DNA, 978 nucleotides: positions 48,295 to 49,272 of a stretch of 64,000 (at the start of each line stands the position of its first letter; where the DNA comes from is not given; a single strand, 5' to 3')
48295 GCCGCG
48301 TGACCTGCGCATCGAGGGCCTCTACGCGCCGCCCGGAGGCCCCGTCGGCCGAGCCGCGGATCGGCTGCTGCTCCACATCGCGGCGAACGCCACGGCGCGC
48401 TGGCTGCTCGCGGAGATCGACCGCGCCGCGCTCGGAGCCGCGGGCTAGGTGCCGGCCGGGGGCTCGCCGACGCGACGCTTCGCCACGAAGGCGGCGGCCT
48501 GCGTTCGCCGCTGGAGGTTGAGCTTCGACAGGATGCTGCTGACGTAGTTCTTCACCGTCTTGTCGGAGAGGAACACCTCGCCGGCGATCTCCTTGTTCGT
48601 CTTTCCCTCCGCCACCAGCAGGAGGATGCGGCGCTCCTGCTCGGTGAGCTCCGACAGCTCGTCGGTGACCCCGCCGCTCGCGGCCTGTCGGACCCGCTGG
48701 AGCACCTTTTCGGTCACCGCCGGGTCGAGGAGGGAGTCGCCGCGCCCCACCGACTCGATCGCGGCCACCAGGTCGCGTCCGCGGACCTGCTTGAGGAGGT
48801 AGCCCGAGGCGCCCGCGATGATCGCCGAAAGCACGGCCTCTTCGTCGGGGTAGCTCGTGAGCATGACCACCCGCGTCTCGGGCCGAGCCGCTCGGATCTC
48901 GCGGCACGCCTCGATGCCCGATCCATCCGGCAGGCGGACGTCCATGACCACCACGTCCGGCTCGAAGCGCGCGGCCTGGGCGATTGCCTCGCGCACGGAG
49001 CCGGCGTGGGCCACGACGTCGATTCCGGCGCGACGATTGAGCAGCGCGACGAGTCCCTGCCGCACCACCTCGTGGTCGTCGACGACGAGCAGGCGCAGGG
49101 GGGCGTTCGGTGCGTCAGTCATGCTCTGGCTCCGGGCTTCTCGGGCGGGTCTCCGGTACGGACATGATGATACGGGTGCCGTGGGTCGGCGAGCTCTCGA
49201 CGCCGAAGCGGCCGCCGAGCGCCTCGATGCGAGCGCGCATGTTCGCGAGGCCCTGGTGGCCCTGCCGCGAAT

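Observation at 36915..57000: Dormancy/hypoxia-type stress island organised around a DosS/DosR-like two-component system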

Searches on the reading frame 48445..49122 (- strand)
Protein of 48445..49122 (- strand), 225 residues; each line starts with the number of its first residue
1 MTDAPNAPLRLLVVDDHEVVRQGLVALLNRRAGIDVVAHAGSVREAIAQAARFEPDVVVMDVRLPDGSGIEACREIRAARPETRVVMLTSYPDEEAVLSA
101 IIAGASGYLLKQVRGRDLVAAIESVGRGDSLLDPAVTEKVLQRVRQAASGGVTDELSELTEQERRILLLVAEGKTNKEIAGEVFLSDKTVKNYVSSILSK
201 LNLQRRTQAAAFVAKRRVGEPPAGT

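Call 18: find_homologous_proteins(query=window:48445-49122:-, max_evalue=1e-20)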
Query window:48445-49122:- (225 aa): 7999 proteins with E <= 1e-20 among 8000 candidates; the best 120 are listed.
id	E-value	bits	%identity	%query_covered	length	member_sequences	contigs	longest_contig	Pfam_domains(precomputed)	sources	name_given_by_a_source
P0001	3.5e-132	456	99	100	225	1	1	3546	PF00196.26,PF08281.19,PF00072.31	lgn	-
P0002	2.5e-131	453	98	100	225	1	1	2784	PF00196.26,PF08281.19,PF00072.31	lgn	-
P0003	3.7e-120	417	89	100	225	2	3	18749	PF00196.26,PF08281.19,PF00072.31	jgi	jgi:DNA-binding NarL/FixJ family response regulator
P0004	1.8e-119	414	90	100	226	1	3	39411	PF00196.26,PF08281.19,PF00072.31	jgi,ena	-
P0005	4.3e-119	413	90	97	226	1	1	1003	PF00196.26,PF08281.19,PF00072.31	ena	-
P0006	7.0e-118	409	90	100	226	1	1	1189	PF00196.26,PF08281.19,PF00072.31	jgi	jgi:two-component system, NarL family, response regulator DevR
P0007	2.4e-117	408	88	100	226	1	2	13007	PF00196.26,PF08281.19,PF00072.31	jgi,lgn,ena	-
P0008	3.3e-117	407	88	100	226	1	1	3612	PF00196.26,PF08281.19,PF00072.31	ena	-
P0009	5.0e-117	407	87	100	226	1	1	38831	PF00196.26,PF08281.19,PF00072.31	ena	-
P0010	8.1e-117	406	88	100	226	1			PF00196.26,PF08281.19,PF00072.31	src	-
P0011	9.3e-117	406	88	100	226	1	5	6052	PF00196.26,PF08281.19,PF00072.31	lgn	-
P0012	9.6e-117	406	87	100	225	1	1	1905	PF00196.26,PF08281.19,PF00072.31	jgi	jgi:two-component system, NarL family, response regulator DevR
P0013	9.7e-117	406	88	100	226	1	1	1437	PF00196.26,PF08281.19,PF00072.31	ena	-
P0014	9.8e-117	406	87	100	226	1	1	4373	PF00196.26,PF08281.19,PF00072.31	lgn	-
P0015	1.6e-116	405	88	100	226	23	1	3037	PF00196.26,PF08281.19,PF00072.31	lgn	-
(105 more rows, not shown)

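Call 19: find_related_loci(query=window:48445-49122:-, collection=genome_contigs, flank=10000)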
Query window:48445-49122:- (225 aa) in genome_contigs; peptide patterns used: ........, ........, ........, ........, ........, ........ (x = any residue, [..] = any of these).
600 stretches matched a pattern (row limit reached: there are more); 532 encode a relative of the query (tblastn E <= 1e-3); the best 80 are kept; 80 distinct loci.
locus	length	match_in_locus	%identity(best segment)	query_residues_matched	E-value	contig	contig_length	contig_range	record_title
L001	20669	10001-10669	89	1-222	2e-126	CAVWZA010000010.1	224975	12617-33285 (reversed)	MAG: uncultured Chloroflexia bacterium isolate MFD05176.bin.2.85 genome assembly, contig: contig_2750, whole genome shot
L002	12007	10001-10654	90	8-225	1e-125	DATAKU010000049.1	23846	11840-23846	MAG TPA_asm: Candidatus Limnocylindria bacterium isolate SMAG_U6946 k141_82880, whole genome shotgun sequence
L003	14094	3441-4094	89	8-225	2e-123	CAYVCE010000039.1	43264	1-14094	MAG TPA_asm: uncultured Steroidobacteraceae bacterium isolate binchicken_co31_408 genome assembly, contig: k141_1928419,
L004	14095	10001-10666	87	1-222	5e-123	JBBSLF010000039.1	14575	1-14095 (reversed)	MAG: Candidatus Limnocylindria bacterium isolate metawrap_LS4_51 metawrap_LS4_51_K_620587_L_14575_cov_12.4257, whole gen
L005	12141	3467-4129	87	1-220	1e-120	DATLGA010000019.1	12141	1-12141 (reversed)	MAG TPA_asm: Candidatus Limnocylindrales bacterium isolate SMAG_U13602 k141_18029, whole genome shotgun sequence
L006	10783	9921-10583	82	5-225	3e-117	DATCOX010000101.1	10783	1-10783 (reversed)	MAG TPA_asm: Candidatus Limnocylindria bacterium isolate SMAG_U7212 k141_508799, whole genome shotgun sequence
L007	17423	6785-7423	85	9-221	4e-117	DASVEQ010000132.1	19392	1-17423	MAG TPA_asm: Candidatus Limnocylindria bacterium isolate SMAG_U2066 k141_328797, whole genome shotgun sequence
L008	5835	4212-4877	82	3-225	2e-117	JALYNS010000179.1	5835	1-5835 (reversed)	MAG: Chloroflexota bacterium isolate DRA bin6 SD1702-04_k127_1307996, whole genome shotgun sequence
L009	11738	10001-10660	85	1-220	8e-117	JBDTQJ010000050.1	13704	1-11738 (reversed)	MAG: Chloroflexota bacterium isolate cluster3_bin.219 NODE_18342_length_13704_cov_17.411019, whole genome shotgun sequen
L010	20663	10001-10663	86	1-220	6e-117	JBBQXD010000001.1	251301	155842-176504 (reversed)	MAG: Candidatus Limnocylindria bacterium isolate Co_metawrap_2094 Cmw_2094_k141_10023531_length_251301_cov_15.9998, whol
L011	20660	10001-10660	82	5-223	2e-115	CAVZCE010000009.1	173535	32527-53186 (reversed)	MAG: uncultured Chloroflexia bacterium isolate MFD01721.bin.1.54 genome assembly, contig: contig_36071, whole genome sho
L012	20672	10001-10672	81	1-223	6e-115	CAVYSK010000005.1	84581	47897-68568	MAG: uncultured Chloroflexia bacterium isolate MFD05567.bin.2.97 genome assembly, contig: contig_168294, whole genome sh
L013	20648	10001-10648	82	5-220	1e-114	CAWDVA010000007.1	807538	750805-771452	MAG: uncultured Chloroflexia bacterium isolate MFD05684.bin.1.348 genome assembly, contig: contig_27992, whole genome sh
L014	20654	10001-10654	81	1-218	5e-114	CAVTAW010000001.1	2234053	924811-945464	MAG: uncultured Chloroflexia bacterium isolate MFD02416.bin.2.65 genome assembly, contig: contig_1582, whole genome shot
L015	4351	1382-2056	81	1-224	5e-115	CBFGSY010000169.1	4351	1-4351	MAG TPA_asm: uncultured bacterium isolate SRR28857630_metabat2_48 genome assembly, contig: ERZ27320642.13586, whole geno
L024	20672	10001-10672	80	1-225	5e-111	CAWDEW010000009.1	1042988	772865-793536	MAG: uncultured Chloroflexia bacterium isolate MFD05942.bin.1.468 genome assembly, contig: contig_40352, whole genome sh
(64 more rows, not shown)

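Call 34: search_protein_families(library=pfam, alignment_id=A1, max_evalue=0.0001)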
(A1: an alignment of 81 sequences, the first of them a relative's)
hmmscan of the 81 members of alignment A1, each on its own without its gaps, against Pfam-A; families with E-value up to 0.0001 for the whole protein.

A. member 1, L001:7244-8290:- (348 aa): 2 families
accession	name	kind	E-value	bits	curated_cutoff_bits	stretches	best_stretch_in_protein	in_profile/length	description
PF07732.21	Cu-oxidase_3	-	3.3e-15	56.7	21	1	82-190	6-118/119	Multicopper oxidase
PF07731.20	Cu-oxidase_2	-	1.2e-12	48.3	20.4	1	102-189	32-136/137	Multicopper oxidase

B. families by the number of members that match (of 81 scanned): 68 families (the first 25 are shown)
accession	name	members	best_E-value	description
PF07732.21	Cu-oxidase_3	17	2.8e-40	Multicopper oxidase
PF07731.20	Cu-oxidase_2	17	7.3e-30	Multicopper oxidase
PF00394.28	Cu-oxidase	10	3.1e-08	Multicopper oxidase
PF00582.32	Usp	9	1.6e-47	Universal stress protein family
PF02550.21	AcetylCoA_hydro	8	9e-24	Acetyl-CoA hydrolase/transferase N-terminal domain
PF13336.12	AcetylCoA_hyd_C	7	3.8e-66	Acetyl-CoA hydrolase/transferase C-terminal domain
PF00127.26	Copper-bind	7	4.6e-12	Copper binding proteins, plastocyanin/azurin family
PF02082.26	Rrf2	5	5.1e-32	Iron-dependent Transcriptional regulator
PF13473.12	Cupredoxin_1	5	4.9e-06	Cupredoxin-like domain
PF12838.12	Fer4_7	4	2.9e-09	4Fe-4S dicluster domain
PF13237.11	Fer4_10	4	9.3e-08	4Fe-4S dicluster domain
PF00027.35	cNMP_binding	3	2.1e-14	Cyclic nucleotide-binding domain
PF00583.31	Acetyltransf_1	3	4.4e-13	Acetyltransferase (GNAT) family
PF00037.32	Fer4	3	2.3e-09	4Fe-4S binding domain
PF13302.13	Acetyltransf_3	3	3.9e-09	Acetyltransferase (GNAT) domain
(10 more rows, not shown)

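Call 35: search_protein_families(library=pfam, alignment_id=A2, max_evalue=0.0001)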
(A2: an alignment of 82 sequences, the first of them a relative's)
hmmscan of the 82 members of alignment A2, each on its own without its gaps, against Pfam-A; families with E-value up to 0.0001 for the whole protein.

A. member 1, L040:4394-6076:- (560 aa): 7 families
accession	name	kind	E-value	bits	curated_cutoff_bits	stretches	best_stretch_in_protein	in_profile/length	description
PF00989.32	PAS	-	4.7e-32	110.8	22.6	3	283-394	2-113/113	PAS fold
PF08448.16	PAS_4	-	2.4e-28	99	23.1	3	288-398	1-109/110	PAS fold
PF13426.13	PAS_9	-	1.3e-26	93.3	27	2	294-395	3-102/103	PAS domain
PF13188.13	PAS_8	-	1.8e-22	78.9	21.8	2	282-338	1-55/65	PAS domain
PF08447.18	PAS_3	-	8.5e-20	71.3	25.6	2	306-386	3-84/89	PAS fold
PF00512.31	HisKA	-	1e-07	32.3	26.9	1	414-475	3-63/66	His Kinase A (phospho-acceptor) domain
PF24820.1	Diguanyl_cycl_sensor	-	2.5e-05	24.6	28.1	0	18-54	3-39/109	Diguanylate cyclase-like sensor domain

B. families by the number of members that match (of 82 scanned): 83 families (the first 25 are shown)
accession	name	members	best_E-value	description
PF00582.32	Usp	13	2.5e-37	Universal stress protein family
PF13336.12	AcetylCoA_hyd_C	7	1.6e-68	Acetyl-CoA hydrolase/transferase C-terminal domain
PF07732.21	Cu-oxidase_3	7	1.8e-37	Multicopper oxidase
PF07731.20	Cu-oxidase_2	7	7.6e-28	Multicopper oxidase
PF02550.21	AcetylCoA_hydro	7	3.3e-25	Acetyl-CoA hydrolase/transferase N-terminal domain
PF02082.26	Rrf2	6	1.6e-34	Iron-dependent Transcriptional regulator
PF01022.26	HTH_5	5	1.9e-16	Bacterial regulatory protein, arsR family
PF00072.30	Response_reg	5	8.7e-09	Response regulator receiver domain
PF12840.13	HTH_20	4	8.3e-14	Helix-turn-helix domain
PF00027.35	cNMP_binding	4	1.9e-13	Cyclic nucleotide-binding domain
PF00037.32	Fer4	4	1.5e-12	4Fe-4S binding domain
PF12838.12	Fer4_7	4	5.8e-12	4Fe-4S dicluster domain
PF14697.11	Fer4_21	4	2.5e-10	4Fe-4S dicluster domain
PF13237.11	Fer4_10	4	7.4e-10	4Fe-4S dicluster domain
PF13187.11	Fer4_9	4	7.6e-10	4Fe-4S dicluster domain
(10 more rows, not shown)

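Call 37: search_protein_families(library=ncbifam, proteins=[window:48445-49122:-], max_evalue=0.001)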
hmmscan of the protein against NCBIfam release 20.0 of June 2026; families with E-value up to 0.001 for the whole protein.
window:48445-49122:- (225 aa): 107 families (the best 25 are shown)
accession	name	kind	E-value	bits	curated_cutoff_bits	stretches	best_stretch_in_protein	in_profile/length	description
NF047785.1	respo_reg_MadR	equivalog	1.4e-48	165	300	1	9-215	1-205/209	MadR family response regulator transcription factor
NF007935.0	PRK10651.1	equivalog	1.2e-46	158.6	250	1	7-217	5-214/216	two-component system response regulator NarL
NF052445.1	RespRegMctR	equivalog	1.3e-44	152.1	300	1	9-208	2-194/205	two-component system response regulator MctR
NF011896.0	PRK15369.1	equivalog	1.3e-36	126.2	242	1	9-213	4-204/211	two component system response regulator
NF007018.1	PRK09483.1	equivalog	4.3e-34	118.1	280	1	11-205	4-195/217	UvrY/SirA/GacA family response regulator transcription factor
NF007708.0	PRK10403.1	equivalog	9.8e-34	116.7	343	1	7-215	5-210/215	nitrate/nitrite response regulator protein NarP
NF007685.0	PRK10360.1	equivalog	4.2e-24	85.5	258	1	12-205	5-184/196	response regulator transcription factor UhpA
NF041830.1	RR_TF_ErdR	exception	2e-23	83.3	390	1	11-213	4-205/213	response regulator transcription factor ErdR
NF007403.0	PRK09935.1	equivalog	8.2e-23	81.1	271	1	8-205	3-196/210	fimbria biosynthesis transcriptional regulator FimZ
NF006900.1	PRK09390.1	equivalog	8.4e-22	77.7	255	1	11-203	7-187/203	response regulator FixJ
NF001965.0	PRK00742.1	subfamily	1.7e-21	76.9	293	1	8-115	3-111/357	chemotaxis-specific protein-glutamate methyltransferase CheB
NF007419.0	PRK09958.1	equivalog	2e-21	76.5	251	1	12-217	4-202/204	acid-sensing system DNA-binding response regulator EvgA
NF041367.1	CheY_Halo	equivalog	2.5e-20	72.9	200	1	12-125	2-113/114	chemotaxis protein CheY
NF033791.1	ActR_PrrA_rreg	equivalog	6e-18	65.4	250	1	11-125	4-116/173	ActR/PrrA/RegA family redox response regulator transcription factor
NF008469.0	PRK11361.1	equivalog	1.3e-17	63.6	714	1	10-112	6-106/461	acetoacetate metabolism transcriptional regulator AtoC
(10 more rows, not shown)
